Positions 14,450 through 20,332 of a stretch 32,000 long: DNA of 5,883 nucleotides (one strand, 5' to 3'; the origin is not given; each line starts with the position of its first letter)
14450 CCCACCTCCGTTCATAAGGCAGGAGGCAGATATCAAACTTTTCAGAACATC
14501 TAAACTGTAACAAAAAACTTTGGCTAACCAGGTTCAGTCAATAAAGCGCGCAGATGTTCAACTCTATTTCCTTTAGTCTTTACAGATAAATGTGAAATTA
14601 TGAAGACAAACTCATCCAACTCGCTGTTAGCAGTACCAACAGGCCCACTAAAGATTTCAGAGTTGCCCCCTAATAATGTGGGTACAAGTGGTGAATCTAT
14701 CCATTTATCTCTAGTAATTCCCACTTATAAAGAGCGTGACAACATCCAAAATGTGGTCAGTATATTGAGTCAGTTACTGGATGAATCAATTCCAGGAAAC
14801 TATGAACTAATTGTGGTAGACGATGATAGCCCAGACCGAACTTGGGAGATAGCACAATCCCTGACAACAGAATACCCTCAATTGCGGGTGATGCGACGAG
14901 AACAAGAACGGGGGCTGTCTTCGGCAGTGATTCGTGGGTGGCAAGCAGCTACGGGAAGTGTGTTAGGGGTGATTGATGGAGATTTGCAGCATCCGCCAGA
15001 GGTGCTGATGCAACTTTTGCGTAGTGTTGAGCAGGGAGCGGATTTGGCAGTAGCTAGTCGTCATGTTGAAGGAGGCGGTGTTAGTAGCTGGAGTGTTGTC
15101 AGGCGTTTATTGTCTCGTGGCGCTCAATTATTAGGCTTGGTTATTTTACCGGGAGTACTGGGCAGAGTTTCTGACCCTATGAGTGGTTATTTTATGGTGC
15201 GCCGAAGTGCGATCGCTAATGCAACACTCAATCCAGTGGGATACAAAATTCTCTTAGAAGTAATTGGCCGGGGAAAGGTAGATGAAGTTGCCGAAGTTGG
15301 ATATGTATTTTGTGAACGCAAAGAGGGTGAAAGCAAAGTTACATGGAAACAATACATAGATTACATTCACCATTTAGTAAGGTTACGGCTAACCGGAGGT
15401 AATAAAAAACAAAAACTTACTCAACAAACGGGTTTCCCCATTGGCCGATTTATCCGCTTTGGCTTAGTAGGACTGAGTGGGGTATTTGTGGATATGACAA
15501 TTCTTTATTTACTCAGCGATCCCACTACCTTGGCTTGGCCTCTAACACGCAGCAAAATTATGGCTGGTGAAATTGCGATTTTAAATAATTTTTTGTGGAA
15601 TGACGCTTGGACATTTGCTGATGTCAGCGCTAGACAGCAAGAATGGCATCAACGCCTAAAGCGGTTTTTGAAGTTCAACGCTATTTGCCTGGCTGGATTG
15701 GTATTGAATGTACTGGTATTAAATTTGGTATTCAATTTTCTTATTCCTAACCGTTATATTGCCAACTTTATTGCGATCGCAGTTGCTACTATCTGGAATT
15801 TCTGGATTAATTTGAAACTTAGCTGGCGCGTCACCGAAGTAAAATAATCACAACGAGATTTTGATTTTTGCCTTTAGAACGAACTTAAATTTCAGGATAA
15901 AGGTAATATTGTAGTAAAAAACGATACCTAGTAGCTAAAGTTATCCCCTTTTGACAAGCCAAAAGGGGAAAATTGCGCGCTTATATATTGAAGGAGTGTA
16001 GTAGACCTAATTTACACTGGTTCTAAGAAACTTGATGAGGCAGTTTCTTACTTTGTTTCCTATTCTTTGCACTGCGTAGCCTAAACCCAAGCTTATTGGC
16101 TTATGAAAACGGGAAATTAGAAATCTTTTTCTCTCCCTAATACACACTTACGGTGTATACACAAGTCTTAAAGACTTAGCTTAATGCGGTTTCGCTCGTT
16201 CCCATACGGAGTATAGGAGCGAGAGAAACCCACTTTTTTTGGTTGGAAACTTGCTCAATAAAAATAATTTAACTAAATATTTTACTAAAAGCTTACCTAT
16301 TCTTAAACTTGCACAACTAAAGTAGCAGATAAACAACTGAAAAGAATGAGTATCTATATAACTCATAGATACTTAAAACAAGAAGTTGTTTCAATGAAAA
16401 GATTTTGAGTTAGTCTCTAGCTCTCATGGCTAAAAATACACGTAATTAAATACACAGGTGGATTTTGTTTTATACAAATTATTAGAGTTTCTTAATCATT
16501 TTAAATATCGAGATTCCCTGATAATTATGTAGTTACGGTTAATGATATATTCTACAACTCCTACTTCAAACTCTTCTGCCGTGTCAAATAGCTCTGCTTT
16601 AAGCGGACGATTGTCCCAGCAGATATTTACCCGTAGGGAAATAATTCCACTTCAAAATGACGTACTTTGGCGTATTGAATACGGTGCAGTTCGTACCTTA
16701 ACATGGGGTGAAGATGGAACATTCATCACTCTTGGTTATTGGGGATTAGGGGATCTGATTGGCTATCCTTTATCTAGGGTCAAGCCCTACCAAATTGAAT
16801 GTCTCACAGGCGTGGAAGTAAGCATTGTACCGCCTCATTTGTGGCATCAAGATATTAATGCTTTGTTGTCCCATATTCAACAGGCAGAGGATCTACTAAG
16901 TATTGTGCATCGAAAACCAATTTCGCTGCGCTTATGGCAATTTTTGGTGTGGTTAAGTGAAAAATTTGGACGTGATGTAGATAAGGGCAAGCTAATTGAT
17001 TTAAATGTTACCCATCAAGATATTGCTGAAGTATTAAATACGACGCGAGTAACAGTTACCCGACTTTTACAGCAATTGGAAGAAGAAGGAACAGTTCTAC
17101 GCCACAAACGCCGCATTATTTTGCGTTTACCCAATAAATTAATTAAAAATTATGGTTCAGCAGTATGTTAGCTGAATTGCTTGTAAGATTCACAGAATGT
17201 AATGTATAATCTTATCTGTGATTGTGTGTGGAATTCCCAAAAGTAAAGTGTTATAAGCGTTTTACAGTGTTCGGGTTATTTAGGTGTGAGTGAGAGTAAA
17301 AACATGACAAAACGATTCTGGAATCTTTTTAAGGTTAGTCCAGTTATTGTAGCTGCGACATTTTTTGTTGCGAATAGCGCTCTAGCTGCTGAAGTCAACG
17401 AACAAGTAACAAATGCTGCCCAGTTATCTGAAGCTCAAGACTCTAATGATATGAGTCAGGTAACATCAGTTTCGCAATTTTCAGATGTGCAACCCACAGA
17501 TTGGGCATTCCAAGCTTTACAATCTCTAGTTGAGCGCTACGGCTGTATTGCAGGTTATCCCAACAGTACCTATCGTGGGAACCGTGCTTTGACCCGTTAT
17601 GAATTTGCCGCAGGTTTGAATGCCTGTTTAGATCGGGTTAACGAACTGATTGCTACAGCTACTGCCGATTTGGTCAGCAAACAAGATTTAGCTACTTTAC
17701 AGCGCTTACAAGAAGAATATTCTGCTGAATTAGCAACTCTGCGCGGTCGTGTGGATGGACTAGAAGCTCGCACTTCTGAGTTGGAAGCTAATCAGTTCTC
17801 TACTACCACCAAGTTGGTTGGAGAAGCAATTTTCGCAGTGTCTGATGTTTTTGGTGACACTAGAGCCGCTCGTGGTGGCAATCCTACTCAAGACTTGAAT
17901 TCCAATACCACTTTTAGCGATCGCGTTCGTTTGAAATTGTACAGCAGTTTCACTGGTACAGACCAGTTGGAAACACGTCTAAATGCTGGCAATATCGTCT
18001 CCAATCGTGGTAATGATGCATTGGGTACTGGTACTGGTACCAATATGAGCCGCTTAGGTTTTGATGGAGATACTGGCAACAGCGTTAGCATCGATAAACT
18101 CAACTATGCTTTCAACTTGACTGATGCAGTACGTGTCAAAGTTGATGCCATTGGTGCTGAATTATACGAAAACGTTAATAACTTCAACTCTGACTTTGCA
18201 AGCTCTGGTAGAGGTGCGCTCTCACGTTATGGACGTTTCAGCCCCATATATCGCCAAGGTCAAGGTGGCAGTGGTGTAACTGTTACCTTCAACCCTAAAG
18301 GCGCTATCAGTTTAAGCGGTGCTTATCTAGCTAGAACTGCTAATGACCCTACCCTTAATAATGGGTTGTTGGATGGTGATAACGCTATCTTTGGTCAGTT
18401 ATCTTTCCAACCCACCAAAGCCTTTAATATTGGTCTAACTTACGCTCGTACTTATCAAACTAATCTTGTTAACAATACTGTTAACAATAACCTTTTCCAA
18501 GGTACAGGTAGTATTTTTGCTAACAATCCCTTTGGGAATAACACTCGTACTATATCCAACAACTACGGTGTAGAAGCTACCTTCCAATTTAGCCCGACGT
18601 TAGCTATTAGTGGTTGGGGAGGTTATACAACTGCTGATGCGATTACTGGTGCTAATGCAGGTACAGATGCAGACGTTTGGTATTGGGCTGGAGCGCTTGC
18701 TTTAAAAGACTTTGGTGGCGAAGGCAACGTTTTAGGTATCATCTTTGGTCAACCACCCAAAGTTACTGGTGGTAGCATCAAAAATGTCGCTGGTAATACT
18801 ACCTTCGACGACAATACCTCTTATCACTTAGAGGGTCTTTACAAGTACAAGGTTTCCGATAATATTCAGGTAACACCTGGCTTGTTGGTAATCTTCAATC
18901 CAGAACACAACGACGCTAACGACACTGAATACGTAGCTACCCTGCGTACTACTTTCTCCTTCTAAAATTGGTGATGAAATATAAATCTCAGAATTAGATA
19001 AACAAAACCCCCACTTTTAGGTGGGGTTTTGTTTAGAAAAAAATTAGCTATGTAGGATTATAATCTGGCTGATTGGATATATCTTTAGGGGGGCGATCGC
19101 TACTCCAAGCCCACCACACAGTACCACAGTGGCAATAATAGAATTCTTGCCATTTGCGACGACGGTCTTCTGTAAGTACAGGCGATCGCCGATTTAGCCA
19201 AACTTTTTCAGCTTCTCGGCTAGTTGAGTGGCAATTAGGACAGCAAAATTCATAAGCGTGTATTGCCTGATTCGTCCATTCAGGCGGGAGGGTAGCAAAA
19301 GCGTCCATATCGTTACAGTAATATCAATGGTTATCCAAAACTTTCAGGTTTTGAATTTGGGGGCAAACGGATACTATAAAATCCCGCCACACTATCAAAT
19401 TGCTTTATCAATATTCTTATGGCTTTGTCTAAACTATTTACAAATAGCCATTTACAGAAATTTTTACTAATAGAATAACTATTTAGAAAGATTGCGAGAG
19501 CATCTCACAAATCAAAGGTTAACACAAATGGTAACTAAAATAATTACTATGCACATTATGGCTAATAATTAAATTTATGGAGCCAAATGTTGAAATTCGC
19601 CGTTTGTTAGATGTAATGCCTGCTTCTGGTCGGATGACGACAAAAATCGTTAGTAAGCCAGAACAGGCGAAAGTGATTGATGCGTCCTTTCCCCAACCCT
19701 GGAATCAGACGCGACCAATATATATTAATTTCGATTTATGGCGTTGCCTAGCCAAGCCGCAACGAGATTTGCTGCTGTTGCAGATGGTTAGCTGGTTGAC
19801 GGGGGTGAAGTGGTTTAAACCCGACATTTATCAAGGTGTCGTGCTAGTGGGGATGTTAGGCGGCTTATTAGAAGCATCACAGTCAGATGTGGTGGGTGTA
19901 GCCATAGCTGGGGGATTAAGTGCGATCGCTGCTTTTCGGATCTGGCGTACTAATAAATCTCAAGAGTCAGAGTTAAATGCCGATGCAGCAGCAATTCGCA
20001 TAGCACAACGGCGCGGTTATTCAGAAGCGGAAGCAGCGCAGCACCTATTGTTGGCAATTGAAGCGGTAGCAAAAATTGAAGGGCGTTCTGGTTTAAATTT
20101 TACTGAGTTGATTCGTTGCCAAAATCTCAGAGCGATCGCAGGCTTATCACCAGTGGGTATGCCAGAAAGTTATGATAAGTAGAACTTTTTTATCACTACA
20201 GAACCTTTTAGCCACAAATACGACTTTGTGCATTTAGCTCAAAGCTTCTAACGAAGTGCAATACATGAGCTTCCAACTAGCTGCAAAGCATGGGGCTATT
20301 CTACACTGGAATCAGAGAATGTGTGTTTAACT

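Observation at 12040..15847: AT-rich surface-glycosylation module apparently inserted between phoU and the Crp-porin genes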

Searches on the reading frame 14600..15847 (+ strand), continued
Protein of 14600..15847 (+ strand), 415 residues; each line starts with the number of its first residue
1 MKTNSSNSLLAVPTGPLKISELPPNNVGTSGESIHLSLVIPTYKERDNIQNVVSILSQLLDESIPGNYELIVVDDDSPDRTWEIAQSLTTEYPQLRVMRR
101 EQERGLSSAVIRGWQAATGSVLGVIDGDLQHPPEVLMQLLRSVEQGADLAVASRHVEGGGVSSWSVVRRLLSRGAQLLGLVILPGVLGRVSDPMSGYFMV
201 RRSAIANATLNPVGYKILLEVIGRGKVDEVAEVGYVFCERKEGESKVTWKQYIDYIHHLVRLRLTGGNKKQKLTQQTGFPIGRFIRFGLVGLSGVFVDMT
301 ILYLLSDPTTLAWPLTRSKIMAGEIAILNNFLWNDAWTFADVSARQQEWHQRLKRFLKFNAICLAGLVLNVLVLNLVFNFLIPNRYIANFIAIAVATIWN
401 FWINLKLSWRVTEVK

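Call 74: search_solved_structures(query=window:14600-15847:+, max_evalue=1e-20, show_alignments=1)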
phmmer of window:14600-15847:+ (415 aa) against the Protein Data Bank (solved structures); distinct sequences matched with E-value up to 1e-20: 1.
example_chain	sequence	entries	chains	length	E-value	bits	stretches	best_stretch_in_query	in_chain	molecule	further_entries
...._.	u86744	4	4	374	3.1e-84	286.6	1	32-410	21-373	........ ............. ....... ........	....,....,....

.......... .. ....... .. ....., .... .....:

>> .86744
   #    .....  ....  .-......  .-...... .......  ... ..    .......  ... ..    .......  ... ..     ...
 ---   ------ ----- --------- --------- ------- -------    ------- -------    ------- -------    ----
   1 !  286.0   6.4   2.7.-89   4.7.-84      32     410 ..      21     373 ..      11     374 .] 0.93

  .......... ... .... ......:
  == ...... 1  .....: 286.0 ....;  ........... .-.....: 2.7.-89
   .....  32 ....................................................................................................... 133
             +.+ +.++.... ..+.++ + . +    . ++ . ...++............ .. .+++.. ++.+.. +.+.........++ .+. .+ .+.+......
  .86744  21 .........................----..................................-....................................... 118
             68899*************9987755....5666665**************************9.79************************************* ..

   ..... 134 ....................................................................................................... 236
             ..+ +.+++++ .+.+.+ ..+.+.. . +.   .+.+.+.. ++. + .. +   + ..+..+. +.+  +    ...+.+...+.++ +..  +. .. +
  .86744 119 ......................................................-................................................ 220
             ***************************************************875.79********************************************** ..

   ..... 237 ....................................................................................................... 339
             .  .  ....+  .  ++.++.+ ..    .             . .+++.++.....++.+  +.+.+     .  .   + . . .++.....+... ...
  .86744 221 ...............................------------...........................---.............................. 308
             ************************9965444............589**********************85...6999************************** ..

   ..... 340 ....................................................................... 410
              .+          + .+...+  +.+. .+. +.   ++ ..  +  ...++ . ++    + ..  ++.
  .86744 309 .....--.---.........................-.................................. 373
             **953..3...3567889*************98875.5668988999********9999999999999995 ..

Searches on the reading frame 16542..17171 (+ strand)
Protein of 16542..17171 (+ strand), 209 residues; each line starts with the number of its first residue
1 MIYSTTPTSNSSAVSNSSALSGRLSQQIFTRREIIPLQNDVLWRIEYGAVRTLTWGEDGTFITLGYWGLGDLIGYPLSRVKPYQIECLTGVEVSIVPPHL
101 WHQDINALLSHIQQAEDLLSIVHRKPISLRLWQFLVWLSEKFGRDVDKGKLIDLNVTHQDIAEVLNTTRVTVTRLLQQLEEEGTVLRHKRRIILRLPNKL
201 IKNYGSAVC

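Call 4: search_protein_families(library=pfam, proteins=[window:16542-17171:+], max_evalue=0.1)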
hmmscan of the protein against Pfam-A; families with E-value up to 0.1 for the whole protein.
window:16542-17171:+ (209 aa): 18 families
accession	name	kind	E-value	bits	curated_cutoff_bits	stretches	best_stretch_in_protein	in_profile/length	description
PF13545.12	HTH_Crp_2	-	2.9e-16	59.6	27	1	130-200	2-67/70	Crp-like helix-turn-helix domain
PF00325.26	Crp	-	5.4e-09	36.1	21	1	154-184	1-31/32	Bacterial regulatory proteins, crp family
PF01047.28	MarR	-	5.8e-05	23.3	24.6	1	156-189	18-51/59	MarR family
PF25213.1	HVO_A0261_N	-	0.0025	18.1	35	1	156-190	25-59/86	HVO_A0261 N-terminal domain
PF01325.25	Fe_dep_repress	-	0.0026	18.4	26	1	156-191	23-58/60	Iron dependent repressor, N-terminal DNA binding domain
PF22979.2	HTH_69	-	0.0036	17.6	27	1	156-188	27-59/69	Winged helix-turn-helix domain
PF09339.16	HTH_IclR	-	0.0047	17.1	22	1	159-185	22-48/52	IclR helix-turn-helix domain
PF08279.18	HTH_11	-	0.0053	17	25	1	155-185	15-45/55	HTH domain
PF13412.12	HTH_24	-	0.0053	16.8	21.9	1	156-184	18-46/48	Winged helix-turn-helix DNA-binding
PF00392.27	GntR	-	0.0053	16.8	27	1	159-191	28-60/64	Bacterial regulatory proteins, gntR family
PF13551.12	HTH_29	-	0.0054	17.2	28.1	1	156-190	12-49/64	Winged helix-turn helix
PF12802.13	MarR_2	-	0.0097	16.5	27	1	156-185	21-50/61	MarR family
PF01978.25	TrmB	-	0.013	15.8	25.6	1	156-191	23-58/68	Sugar-specific transcriptional regulator TrmB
PF13384.12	HTH_23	-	0.02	15.2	24.6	1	156-183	18-45/50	Homeodomain-like domain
PF12793.13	SgrR_N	-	0.025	15.3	24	1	141-184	5-48/115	Sugar transport-related sRNA regulator N-term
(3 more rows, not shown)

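Call 44: find_homologous_proteins(query=window:16542-17171:+, max_evalue=1e-60)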
Query window:16542-17171:+ (209 aa): 645 proteins with E <= 1e-60 among 821 candidates; the best 120 are listed.
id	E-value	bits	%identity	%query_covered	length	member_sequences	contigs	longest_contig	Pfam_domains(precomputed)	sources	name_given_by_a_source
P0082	3.6e-135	466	100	100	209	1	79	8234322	PF13545.13,PF00325.27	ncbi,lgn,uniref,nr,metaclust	ncbi:Crp/Fnr family transcriptional regulator [Nostoc punctiforme]|uniref:Putative transcriptional r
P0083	9.9e-135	465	100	100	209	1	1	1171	PF13545.13,PF00325.27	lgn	-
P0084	3.1e-133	460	98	100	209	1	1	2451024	PF13545.13,PF00325.27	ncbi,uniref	ncbi:Crp/Fnr family transcriptional regulator [Nostoc punctiforme UO1]|uniref:Crp/Fnr family transcr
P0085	1.2e-128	445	94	100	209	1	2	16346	PF13545.13,PF00325.27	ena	-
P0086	7.7e-126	436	93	100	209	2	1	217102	PF13545.13,PF00325.27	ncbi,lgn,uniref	ncbi:MAG: Crp/Fnr family transcriptional regulator [Nostoc sp.]|uniref:Crp/Fnr family transcriptiona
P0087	9.4e-126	435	92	100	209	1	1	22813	PF13545.13,PF00325.27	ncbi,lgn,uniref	ncbi:MAG: Crp/Fnr family transcriptional regulator [Nostoc sp.]|uniref:Crp/Fnr family transcriptiona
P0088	1.8e-125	434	93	99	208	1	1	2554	PF13545.13,PF00325.27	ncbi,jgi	ncbi:MAG: Crp/Fnr family transcriptional regulator [Nostoc sp.]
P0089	2.1e-125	434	92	100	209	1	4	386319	PF13545.13,PF00325.27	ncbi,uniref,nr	ncbi:Crp/Fnr family transcriptional regulator [Nostoc sp. UIC 10607]|uniref:Crp/Fnr family transcrip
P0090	3.3e-125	433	92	100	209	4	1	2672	PF13545.13,PF00325.27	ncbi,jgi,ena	jgi:CRP-like cAMP-binding protein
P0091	3.3e-125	433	93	100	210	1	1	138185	PF13545.13,PF00325.27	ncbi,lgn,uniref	ncbi:Crp/Fnr family transcriptional regulator [Nostoc sp.]|uniref:Crp/Fnr family transcriptional reg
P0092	4.4e-125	433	91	100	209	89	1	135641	PF13545.13,PF00325.27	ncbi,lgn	-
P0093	4.4e-125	433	92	99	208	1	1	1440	PF13545.13,PF00325.27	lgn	-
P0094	6.6e-125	432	93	100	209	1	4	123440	PF13545.13,PF00325.27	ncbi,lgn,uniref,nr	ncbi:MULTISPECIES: Crp/Fnr family transcriptional regulator [unclassified Nostoc]|uniref:Crp/Fnr fam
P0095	9.0e-125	432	92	99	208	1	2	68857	PF13545.13,PF00325.27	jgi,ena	-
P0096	1.1e-124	432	93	100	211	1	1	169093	PF13545.13,PF00325.27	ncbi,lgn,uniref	ncbi:Crp/Fnr family transcriptional regulator [Nostoc sp.]|uniref:Crp/Fnr family transcriptional reg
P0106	6.6e-124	429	92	100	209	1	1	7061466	PF13545.13,PF00325.27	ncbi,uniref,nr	ncbi:Crp/Fnr family transcriptional regulator [Nostoc sp. 'Lobaria pulmonaria (5183) cyanobiont']|un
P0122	2.7e-122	424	90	99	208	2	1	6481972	PF13545.13,PF00325.27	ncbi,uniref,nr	ncbi:Crp/Fnr family transcriptional regulator [Nostoc sphaeroides CCNUC1]|uniref:Crp/Fnr family tran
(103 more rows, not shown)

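Call 45: find_encoding_contigs(protein=P0106, flank=8000, max_places=1)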
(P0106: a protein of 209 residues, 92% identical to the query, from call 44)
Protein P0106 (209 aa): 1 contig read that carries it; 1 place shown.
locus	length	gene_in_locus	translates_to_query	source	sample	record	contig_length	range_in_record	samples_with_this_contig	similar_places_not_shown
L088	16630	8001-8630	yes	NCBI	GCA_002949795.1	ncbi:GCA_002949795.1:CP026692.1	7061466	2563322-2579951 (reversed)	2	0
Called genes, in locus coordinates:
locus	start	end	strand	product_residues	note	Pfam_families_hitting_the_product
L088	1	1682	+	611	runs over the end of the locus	PF00082:Peptidase_S8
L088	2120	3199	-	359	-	-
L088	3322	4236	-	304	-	-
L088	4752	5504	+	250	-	PF00072:Response_reg, PF00486:Trans_reg_C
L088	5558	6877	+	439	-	PF00512:HisKA, PF02518:HATPase_c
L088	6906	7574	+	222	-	PF01865:PhoU_div (faint), PF01895:PhoU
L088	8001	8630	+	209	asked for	PF13545:HTH_Crp_2, PF00325:Crp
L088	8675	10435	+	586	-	PF00395:SLH (weak), PF04966:OprB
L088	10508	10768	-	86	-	-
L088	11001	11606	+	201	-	PF11780:DUF3318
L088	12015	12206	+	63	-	-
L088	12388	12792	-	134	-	-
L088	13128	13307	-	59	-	-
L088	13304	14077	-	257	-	PF00977:His_biosynth, PF01207:Dus (faint)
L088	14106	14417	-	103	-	PF12159:DUF3593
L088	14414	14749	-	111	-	PF10693:DUF2499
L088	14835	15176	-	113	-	-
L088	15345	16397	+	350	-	PF04230:PS_pyruv_trans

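Call 46: find_encoding_contigs(protein=P0122, flank=8000, max_places=1)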
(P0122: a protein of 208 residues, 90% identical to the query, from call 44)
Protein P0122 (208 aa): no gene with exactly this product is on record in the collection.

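Call 47: find_encoding_contigs(protein=P0084, flank=8000, max_places=1)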
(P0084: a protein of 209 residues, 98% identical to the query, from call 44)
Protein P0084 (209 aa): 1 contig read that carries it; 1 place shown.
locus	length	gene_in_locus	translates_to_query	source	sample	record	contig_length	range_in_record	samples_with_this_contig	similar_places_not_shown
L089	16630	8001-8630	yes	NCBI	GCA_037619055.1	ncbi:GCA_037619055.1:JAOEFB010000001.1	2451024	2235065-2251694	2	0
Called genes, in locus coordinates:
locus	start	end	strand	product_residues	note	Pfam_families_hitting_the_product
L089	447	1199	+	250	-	PF00072:Response_reg, PF00486:Trans_reg_C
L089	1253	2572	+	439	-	PF00512:HisKA, PF02518:HATPase_c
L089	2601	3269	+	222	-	PF01865:PhoU_div (faint), PF01895:PhoU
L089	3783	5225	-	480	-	PF26314:MptA_B_family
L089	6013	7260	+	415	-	PF00535:Glycos_transf_2, PF13641:Glyco_tranf_2_3, PF04138:GtrA_DPMS_TM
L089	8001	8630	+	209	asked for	PF13545:HTH_Crp_2, PF00325:Crp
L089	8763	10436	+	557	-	PF00395:SLH (weak), PF04966:OprB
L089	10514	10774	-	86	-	-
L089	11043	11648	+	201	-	PF11780:DUF3318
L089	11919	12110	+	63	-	-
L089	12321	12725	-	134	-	-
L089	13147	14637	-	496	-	PF00890:FAD_binding_2 (faint), PF01266:DAO (weak), PF01593:Amino_oxidase, PF03486:HI0933_like (faint), PF12831:FAD_oxidored (faint), PF13450:NAD_binding_8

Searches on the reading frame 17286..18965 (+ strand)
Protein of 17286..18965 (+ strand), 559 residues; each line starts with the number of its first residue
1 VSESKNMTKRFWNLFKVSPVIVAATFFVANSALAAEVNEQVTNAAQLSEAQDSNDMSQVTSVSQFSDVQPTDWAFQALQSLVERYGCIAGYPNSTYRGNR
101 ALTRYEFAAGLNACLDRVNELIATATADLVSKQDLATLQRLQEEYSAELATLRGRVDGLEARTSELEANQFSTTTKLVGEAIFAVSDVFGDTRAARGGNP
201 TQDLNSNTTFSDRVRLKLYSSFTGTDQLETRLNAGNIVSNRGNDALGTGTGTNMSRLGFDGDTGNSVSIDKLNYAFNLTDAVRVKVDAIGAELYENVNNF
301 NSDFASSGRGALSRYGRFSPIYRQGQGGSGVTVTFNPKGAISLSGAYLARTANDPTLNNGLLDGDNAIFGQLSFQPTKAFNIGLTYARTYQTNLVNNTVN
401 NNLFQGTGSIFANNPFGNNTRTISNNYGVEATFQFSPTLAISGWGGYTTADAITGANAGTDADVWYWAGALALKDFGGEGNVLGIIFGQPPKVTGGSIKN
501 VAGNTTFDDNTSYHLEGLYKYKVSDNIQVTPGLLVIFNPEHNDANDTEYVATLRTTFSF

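Call 4: search_protein_families(library=pfam, proteins=[window:17286-18965:+], max_evalue=0.1)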
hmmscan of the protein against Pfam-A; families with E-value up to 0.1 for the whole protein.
window:17286-18965:+ (559 aa): 3 families
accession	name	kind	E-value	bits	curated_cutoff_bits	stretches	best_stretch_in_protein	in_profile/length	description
PF04966.18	OprB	-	4.1e-62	211.1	22.9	1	132-559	1-372/372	Carbohydrate-selective porin, OprB family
PF00395.25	SLH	-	8.2e-08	32.5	20.8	1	65-108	2-44/44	S-layer homology domain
PF17681.6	GCP_N_terminal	-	0.063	13.2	29.4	0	54-153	32-122/297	Gamma tubulin complex component N-terminal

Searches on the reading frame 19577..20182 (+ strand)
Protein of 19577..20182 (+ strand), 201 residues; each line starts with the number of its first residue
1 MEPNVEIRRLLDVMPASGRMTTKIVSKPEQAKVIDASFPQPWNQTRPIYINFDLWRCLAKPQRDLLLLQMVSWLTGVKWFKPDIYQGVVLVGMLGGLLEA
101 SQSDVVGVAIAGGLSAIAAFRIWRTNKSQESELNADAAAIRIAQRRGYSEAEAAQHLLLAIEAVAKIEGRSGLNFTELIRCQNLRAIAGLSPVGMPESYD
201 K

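Call 40: search_protein_families(library=pfam, proteins=[window:19577-20182:+], max_evalue=0.1)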
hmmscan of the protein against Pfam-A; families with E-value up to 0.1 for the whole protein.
window:19577-20182:+ (201 aa): 2 families
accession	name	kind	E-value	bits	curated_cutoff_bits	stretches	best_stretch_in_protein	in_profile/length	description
PF11780.13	DUF3318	-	5.9e-64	214.6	25.9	1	8-148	1-141/141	Protein of unknown function (DUF3318)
PF01435.24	Peptidase_M48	-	0.071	13.4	20.3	1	99-155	106-163/186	Peptidase family M48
